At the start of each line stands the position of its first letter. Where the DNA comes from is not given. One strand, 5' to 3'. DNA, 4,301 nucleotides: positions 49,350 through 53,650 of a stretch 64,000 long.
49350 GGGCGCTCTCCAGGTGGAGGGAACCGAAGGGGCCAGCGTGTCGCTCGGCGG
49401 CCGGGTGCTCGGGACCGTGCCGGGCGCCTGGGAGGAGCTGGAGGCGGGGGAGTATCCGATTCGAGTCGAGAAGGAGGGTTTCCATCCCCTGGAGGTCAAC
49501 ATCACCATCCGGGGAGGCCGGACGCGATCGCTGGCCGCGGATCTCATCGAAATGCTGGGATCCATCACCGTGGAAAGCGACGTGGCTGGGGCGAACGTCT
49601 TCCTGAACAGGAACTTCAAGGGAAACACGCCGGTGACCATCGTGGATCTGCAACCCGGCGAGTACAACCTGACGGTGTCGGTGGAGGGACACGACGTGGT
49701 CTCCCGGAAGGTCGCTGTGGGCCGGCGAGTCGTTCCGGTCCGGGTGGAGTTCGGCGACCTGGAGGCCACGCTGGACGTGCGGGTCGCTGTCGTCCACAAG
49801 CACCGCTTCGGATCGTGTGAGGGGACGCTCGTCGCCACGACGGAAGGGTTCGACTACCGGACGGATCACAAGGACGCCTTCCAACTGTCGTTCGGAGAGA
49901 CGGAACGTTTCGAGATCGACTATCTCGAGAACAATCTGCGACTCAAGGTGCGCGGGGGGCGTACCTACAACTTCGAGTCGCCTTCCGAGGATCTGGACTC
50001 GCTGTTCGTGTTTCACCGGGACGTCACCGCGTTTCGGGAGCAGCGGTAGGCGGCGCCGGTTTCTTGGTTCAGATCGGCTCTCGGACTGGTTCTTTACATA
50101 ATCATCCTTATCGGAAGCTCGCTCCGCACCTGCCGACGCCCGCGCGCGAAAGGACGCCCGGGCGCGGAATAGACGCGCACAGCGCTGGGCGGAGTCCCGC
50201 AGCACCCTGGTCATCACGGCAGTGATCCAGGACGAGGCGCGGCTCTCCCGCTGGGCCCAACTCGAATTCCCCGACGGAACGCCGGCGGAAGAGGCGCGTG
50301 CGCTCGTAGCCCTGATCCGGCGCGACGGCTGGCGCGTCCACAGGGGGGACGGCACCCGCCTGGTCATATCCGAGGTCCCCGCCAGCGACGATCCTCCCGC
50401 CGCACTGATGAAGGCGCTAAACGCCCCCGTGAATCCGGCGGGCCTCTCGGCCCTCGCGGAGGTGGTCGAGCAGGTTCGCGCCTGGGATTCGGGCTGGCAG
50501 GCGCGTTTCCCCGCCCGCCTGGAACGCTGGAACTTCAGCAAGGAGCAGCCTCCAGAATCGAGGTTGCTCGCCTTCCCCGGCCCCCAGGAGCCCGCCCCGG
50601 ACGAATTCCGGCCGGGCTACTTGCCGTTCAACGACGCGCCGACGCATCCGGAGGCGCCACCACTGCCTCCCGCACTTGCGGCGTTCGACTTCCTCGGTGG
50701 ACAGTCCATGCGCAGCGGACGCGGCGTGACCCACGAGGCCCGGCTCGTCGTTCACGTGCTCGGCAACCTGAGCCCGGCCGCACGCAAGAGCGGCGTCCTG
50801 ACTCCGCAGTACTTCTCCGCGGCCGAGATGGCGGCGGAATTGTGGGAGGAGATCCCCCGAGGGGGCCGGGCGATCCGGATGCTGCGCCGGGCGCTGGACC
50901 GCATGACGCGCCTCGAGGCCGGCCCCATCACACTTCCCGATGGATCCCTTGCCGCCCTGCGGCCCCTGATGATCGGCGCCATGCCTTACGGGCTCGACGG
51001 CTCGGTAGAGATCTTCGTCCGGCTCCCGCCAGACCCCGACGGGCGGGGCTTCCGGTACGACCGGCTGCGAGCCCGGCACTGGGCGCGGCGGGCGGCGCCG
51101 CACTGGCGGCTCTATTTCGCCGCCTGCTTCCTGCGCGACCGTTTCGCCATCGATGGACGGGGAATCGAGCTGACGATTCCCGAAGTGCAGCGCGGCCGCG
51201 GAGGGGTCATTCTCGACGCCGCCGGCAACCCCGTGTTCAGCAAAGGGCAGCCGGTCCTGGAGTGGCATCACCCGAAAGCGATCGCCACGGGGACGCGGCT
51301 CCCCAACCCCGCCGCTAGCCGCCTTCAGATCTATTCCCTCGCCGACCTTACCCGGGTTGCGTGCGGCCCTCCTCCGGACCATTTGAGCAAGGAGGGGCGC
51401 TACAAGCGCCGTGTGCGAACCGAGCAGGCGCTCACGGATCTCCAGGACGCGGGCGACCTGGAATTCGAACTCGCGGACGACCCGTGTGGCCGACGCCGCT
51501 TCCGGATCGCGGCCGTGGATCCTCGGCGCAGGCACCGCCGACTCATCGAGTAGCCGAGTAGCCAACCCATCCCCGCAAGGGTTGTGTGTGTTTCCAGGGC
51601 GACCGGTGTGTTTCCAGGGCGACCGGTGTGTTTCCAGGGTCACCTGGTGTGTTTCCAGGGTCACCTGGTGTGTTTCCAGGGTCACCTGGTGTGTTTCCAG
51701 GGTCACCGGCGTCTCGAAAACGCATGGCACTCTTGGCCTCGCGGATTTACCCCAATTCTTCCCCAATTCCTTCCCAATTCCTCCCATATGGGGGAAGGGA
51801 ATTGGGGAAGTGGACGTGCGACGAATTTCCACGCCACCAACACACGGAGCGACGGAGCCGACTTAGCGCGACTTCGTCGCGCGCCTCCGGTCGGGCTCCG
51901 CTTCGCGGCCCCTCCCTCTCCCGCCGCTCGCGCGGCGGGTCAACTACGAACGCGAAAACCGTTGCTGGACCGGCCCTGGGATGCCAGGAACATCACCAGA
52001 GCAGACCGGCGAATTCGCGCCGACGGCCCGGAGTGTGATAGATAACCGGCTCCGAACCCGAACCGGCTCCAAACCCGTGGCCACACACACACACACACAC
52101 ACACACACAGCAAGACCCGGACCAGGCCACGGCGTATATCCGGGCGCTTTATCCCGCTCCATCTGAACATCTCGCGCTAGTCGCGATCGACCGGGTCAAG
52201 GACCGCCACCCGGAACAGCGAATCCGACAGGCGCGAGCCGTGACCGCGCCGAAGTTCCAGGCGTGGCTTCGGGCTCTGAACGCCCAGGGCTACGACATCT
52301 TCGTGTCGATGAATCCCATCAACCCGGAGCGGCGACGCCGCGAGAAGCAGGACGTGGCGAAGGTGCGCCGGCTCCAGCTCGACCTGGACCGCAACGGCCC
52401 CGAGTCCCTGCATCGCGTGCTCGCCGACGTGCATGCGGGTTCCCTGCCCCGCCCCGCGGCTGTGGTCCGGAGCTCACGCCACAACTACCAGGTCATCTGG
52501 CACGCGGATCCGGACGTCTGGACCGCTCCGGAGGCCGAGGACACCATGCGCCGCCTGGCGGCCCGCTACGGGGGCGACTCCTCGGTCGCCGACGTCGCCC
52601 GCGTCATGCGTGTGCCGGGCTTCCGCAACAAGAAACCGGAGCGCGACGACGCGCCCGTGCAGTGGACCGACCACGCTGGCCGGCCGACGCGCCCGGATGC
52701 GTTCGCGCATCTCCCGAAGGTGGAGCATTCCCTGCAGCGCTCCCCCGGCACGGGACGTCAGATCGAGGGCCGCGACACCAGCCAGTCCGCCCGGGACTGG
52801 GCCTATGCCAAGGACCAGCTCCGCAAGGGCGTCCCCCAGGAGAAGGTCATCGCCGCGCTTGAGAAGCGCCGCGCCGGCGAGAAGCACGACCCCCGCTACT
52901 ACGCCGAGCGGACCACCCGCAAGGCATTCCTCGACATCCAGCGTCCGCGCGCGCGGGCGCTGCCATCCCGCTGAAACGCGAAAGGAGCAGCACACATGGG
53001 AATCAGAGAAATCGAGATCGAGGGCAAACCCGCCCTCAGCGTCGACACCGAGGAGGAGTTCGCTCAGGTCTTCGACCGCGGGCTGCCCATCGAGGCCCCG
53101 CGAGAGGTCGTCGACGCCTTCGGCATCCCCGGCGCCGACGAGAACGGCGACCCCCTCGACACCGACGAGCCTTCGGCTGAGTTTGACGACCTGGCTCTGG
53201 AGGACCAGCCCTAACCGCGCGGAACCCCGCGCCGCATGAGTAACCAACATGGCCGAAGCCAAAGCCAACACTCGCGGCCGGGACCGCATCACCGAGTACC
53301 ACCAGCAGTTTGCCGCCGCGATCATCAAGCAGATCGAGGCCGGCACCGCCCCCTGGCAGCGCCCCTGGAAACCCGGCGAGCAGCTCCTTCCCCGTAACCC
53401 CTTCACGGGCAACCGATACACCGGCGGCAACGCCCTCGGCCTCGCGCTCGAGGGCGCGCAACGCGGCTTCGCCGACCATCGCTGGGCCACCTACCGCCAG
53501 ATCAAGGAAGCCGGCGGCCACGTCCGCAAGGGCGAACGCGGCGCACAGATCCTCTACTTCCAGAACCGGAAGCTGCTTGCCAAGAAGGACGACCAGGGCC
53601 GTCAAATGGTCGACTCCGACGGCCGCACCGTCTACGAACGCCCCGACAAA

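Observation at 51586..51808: Iteron-type origin: six tandem 20/21-bp repeats plus a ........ repeat and palindrome block directly downstream of an unannotatable 443-aa ORF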

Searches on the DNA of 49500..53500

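Call 31: search_rna_families(source=window, start=49500, end=53500, threshold=evalue, max_evalue=1)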
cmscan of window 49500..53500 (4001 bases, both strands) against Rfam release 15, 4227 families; matches with E-value up to 1: 2.
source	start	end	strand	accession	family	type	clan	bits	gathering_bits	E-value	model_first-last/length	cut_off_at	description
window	51759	51809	+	RF00884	MIR815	Gene; miRNA;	-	23.5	63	0.29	1-81/81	no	MIR815 microRNA precursor family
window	51974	52001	-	RF01768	flavi_FSE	Cis-reg; frameshift_element;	-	22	43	0.077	6-33/62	no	ribosomal frameshift site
